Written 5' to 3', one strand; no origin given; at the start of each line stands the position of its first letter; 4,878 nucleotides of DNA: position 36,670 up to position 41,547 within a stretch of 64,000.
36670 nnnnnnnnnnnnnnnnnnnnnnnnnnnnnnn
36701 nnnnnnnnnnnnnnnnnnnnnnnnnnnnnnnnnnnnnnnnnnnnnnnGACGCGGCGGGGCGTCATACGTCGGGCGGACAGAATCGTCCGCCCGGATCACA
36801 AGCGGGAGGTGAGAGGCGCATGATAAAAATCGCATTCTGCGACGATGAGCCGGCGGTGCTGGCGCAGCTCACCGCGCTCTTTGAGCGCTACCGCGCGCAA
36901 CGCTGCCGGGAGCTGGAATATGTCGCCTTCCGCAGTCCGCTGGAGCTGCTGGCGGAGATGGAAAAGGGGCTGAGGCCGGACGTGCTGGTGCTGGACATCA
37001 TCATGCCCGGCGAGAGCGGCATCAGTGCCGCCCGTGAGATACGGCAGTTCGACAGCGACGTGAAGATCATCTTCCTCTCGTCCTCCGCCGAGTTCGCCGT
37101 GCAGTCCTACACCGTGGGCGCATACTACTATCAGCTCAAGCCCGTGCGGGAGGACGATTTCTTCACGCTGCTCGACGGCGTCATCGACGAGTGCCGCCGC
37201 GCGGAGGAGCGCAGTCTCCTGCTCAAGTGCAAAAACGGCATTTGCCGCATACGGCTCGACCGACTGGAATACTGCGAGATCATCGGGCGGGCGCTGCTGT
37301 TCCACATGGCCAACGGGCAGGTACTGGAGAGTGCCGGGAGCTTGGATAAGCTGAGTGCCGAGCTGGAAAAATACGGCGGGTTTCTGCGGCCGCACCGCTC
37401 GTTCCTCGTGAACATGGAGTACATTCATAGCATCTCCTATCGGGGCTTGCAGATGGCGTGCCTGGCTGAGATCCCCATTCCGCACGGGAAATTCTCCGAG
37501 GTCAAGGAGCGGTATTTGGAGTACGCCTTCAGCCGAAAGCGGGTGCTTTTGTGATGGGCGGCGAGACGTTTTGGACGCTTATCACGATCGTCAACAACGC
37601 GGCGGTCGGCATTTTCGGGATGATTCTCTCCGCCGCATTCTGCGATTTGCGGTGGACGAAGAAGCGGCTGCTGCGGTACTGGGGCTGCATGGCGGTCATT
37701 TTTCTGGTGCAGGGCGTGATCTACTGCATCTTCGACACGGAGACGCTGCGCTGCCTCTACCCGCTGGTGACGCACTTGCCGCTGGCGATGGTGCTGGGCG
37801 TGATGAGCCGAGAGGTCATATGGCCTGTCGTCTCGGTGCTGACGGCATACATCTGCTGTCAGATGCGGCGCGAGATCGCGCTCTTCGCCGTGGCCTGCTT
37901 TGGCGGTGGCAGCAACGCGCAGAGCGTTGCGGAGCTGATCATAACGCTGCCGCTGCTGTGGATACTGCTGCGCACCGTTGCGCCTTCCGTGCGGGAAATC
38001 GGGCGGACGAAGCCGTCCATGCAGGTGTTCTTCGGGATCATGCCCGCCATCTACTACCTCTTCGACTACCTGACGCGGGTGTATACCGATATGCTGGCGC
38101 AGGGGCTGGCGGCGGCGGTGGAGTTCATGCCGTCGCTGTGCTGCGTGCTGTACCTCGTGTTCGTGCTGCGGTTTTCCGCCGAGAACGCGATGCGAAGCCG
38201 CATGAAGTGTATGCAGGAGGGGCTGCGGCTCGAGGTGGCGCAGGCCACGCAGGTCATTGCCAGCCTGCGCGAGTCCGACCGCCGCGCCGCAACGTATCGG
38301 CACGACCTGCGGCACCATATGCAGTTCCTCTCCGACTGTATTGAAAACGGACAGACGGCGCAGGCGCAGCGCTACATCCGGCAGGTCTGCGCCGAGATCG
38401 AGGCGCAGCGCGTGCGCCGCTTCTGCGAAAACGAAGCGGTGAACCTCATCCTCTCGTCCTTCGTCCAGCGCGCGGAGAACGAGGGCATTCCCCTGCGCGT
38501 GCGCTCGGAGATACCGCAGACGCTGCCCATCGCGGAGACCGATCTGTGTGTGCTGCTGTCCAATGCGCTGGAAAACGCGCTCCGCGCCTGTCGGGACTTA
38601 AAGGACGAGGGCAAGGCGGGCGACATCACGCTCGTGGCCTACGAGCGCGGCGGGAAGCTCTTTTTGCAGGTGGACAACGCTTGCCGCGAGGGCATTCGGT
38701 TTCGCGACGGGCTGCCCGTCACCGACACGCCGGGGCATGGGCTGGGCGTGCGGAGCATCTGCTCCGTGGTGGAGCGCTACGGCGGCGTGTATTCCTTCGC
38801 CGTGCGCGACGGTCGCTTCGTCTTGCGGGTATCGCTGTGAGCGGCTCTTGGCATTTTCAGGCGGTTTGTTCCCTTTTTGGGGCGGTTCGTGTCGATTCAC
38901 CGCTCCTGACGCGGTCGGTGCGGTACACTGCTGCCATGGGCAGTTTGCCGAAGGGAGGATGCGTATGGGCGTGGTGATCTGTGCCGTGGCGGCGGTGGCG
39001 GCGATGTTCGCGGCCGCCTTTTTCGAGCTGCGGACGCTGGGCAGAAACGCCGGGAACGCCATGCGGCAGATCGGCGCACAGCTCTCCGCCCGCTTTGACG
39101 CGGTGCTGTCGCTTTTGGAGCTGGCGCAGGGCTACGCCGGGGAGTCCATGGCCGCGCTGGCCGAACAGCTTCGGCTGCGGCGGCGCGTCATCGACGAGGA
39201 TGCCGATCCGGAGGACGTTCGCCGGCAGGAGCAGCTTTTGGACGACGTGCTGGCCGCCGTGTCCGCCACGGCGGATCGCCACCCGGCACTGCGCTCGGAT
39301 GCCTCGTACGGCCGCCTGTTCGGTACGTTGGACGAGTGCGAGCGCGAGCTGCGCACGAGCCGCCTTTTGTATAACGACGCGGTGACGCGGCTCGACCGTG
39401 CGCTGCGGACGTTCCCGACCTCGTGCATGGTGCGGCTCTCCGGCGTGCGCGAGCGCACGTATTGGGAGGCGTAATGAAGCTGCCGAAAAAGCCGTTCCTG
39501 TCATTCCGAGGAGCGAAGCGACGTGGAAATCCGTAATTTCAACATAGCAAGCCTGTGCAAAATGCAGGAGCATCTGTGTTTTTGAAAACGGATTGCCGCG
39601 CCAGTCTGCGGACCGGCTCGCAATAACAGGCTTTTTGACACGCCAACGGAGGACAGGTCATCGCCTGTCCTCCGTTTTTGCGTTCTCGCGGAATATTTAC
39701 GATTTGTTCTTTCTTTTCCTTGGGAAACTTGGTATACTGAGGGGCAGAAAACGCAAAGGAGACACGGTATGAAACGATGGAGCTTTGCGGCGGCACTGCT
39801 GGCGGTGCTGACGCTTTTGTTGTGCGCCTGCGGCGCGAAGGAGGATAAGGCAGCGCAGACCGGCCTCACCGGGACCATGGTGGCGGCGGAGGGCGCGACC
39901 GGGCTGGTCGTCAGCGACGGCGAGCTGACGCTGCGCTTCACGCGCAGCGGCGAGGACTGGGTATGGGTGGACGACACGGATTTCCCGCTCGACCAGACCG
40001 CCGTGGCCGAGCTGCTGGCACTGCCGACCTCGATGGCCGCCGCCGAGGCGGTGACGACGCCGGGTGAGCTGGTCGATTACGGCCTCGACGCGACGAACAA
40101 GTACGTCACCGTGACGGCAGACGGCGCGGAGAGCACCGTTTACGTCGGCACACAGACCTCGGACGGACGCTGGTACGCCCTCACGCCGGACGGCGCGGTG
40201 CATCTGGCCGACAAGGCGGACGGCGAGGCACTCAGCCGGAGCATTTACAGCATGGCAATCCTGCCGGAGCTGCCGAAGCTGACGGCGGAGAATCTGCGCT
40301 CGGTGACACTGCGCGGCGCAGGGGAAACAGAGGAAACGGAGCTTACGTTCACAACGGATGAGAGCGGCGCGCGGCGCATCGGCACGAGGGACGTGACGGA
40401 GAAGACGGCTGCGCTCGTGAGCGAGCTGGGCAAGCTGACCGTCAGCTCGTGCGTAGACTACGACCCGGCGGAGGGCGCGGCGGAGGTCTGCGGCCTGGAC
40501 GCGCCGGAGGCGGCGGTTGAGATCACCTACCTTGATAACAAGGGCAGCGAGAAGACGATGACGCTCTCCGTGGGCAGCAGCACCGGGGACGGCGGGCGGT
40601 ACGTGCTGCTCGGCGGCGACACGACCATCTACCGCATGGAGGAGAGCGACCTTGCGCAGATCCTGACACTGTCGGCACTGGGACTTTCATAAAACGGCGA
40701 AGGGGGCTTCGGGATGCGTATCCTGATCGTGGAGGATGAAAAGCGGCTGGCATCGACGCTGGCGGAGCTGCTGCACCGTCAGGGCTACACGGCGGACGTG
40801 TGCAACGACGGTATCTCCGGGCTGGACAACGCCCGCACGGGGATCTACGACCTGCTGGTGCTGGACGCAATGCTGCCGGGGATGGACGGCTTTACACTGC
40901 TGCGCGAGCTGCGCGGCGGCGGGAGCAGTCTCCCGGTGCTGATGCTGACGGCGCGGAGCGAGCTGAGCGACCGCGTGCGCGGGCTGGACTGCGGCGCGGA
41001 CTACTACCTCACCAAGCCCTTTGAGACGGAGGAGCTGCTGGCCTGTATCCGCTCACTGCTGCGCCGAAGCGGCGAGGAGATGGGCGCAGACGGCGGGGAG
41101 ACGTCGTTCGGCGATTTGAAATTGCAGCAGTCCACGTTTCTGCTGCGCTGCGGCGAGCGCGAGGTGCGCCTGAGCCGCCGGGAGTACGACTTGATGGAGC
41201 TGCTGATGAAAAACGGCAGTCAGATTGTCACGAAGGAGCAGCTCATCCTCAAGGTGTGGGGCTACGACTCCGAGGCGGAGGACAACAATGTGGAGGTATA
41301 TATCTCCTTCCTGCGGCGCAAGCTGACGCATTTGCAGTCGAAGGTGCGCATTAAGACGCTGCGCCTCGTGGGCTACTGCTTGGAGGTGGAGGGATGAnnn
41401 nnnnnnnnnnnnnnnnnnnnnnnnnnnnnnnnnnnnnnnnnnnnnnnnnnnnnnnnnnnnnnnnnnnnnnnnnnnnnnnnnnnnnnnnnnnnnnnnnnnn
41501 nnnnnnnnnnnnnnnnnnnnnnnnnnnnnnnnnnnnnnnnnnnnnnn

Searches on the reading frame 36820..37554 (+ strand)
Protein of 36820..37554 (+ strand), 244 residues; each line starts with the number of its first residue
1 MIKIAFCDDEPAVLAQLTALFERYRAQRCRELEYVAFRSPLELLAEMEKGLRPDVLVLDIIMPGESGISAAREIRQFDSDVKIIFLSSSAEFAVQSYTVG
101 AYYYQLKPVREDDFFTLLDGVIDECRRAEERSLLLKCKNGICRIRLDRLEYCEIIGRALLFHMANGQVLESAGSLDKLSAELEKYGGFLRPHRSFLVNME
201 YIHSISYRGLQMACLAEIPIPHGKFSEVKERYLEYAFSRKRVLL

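Call 10: search_protein_families(library=pfam, proteins=[window:36820-37554:+], max_evalue=0.01)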
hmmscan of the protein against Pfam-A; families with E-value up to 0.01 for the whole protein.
window:36820-37554:+ (244 aa): 2 families
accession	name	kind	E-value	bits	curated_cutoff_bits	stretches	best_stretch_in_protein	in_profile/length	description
PF00072.30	Response_reg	-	4.9e-16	59.3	30.2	1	5-116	2-108/111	Response regulator receiver domain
PF04397.21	LytTR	-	9.1e-11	42.3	22.6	1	140-230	2-95/98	LytTr DNA-binding domain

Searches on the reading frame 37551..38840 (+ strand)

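Call 10: search_protein_families(library=pfam, proteins=[window:37551-38840:+], max_evalue=0.01)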
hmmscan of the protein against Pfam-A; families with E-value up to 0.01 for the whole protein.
window:37551-38840:+ (429 aa): 3 families
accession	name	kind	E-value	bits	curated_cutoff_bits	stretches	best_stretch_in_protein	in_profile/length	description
PF14501.12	HATPase_c_5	-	1.4e-14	54.2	22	1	328-428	2-100/102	GHKL domain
PF14689.11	SPOB_a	-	0.00021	21.3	28.1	1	248-286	18-56/62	Sensor_kinase_SpoOB-type, alpha-helical domain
PF02518.31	HATPase_c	-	0.0026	18.6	26.4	1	329-416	3-93/111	Histidine kinase-, DNA gyrase B-, and HSP90-like ATPase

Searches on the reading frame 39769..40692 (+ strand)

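Call 10: search_protein_families(library=pfam, proteins=[window:39769-40692:+], max_evalue=0.01)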
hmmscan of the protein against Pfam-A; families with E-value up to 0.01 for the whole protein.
window:39769-40692:+ (307 aa): 1 family
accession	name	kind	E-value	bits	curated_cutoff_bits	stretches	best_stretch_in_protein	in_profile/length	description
PF14238.11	DUF4340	-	1.3e-32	113.9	25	2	64-246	1-183/183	Domain of unknown function (DUF4340)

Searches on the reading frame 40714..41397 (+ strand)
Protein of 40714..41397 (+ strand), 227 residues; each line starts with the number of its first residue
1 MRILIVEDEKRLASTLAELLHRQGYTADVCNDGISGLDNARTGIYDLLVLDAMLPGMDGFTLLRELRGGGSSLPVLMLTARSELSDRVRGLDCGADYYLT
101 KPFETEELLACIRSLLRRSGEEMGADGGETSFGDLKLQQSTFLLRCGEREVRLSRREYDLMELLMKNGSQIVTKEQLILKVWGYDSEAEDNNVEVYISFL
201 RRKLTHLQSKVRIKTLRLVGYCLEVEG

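Call 10: search_protein_families(library=pfam, proteins=[window:40714-41397:+], max_evalue=0.01)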
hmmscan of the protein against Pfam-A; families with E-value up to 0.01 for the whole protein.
window:40714-41397:+ (227 aa): 2 families
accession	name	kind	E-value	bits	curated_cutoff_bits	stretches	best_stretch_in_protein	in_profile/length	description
PF00072.30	Response_reg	-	8.9e-28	97.1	30.2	1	3-112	1-110/111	Response regulator receiver domain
PF00486.34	Trans_reg_C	-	1.2e-22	80.2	26.2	1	149-223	2-77/77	Transcriptional regulatory protein, C terminal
